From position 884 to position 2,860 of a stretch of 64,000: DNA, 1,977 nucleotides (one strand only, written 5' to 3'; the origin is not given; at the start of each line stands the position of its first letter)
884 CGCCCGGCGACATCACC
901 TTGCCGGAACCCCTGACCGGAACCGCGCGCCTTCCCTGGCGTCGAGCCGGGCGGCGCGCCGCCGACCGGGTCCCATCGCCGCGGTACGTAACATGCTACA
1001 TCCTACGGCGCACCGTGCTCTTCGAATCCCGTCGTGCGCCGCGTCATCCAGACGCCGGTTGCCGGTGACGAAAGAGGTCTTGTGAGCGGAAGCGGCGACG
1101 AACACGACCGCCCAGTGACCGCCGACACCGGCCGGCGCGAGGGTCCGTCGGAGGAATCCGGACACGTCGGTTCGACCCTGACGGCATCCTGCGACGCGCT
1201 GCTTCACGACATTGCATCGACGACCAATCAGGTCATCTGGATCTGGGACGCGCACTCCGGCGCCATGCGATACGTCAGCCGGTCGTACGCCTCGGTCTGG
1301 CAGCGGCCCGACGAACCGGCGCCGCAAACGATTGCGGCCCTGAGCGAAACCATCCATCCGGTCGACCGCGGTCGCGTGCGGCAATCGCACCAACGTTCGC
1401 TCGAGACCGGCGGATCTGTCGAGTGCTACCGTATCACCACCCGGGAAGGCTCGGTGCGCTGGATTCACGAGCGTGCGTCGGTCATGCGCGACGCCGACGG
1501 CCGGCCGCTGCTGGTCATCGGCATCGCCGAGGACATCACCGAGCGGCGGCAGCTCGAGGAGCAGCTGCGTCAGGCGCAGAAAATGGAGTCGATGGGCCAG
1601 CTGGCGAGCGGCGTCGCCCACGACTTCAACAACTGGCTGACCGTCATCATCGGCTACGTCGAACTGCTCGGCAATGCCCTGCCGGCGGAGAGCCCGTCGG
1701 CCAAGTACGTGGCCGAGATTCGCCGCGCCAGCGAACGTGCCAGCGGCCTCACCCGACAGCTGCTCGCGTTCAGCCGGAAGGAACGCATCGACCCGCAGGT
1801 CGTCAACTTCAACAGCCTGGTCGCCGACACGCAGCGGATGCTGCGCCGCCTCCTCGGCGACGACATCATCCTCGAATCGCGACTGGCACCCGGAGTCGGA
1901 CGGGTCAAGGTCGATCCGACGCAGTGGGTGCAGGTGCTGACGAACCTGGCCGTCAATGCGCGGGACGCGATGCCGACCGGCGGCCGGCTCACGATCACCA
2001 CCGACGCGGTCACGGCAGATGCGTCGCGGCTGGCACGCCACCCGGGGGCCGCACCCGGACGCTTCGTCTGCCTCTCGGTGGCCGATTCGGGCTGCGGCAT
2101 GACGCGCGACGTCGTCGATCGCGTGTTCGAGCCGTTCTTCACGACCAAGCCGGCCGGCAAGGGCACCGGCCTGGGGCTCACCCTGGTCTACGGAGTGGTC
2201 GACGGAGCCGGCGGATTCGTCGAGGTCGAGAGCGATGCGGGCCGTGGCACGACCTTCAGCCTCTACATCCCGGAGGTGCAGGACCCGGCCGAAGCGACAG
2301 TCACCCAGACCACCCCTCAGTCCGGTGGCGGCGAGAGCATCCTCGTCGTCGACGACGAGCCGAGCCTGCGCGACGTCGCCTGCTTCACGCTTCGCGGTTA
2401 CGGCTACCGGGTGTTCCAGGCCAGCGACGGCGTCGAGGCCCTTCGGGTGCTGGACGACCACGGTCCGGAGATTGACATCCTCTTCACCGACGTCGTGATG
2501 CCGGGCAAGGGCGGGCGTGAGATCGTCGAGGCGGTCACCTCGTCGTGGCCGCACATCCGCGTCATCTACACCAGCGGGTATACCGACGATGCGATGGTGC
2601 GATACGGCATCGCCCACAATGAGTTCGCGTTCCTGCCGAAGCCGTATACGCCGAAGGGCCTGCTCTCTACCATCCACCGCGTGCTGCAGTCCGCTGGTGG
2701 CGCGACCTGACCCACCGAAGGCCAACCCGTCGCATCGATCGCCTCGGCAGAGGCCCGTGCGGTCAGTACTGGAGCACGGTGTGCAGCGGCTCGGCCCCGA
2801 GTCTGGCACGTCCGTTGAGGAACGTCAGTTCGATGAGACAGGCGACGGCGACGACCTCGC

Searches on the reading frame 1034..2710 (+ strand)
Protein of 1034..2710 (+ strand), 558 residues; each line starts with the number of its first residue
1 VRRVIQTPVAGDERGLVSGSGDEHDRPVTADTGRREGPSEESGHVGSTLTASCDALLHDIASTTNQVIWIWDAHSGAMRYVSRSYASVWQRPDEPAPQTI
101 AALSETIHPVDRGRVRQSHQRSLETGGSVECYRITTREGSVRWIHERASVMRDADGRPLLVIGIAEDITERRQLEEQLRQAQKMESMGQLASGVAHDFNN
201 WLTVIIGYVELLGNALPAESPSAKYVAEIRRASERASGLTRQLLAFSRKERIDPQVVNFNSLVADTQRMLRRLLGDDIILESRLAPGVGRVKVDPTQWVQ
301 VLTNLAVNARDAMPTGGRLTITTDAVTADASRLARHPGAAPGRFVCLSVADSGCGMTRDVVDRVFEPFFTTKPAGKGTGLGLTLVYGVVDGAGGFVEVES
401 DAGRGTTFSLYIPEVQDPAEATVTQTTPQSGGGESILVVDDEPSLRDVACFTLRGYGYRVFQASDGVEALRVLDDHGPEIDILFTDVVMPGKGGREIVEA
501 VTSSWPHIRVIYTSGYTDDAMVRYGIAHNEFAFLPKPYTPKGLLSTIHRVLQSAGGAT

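Call 36: search_protein_families(library=pfam, proteins=[window:1034-2710:+], max_evalue=0.00001)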
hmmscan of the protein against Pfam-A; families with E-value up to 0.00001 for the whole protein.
window:1034-2710:+ (558 aa): 6 families
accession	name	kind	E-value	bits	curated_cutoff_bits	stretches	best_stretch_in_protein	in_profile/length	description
PF02518.31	HATPase_c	-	2.1e-21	76.8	26.4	1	294-414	2-109/111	Histidine kinase-, DNA gyrase B-, and HSP90-like ATPase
PF00072.30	Response_reg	-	5.5e-17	62.4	30.2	1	436-547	1-110/111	Response regulator receiver domain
PF08447.18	PAS_3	-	6.9e-16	58.7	25.6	1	93-165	16-89/89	PAS fold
PF00512.31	HisKA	-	8.7e-12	45.4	26.9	1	187-250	2-64/66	His Kinase A (phospho-acceptor) domain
PF08448.16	PAS_4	-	1.5e-08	35.2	23.1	1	74-173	13-110/110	PAS fold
PF00989.32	PAS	-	2.9e-08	34.2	22.6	1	60-168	6-113/113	PAS fold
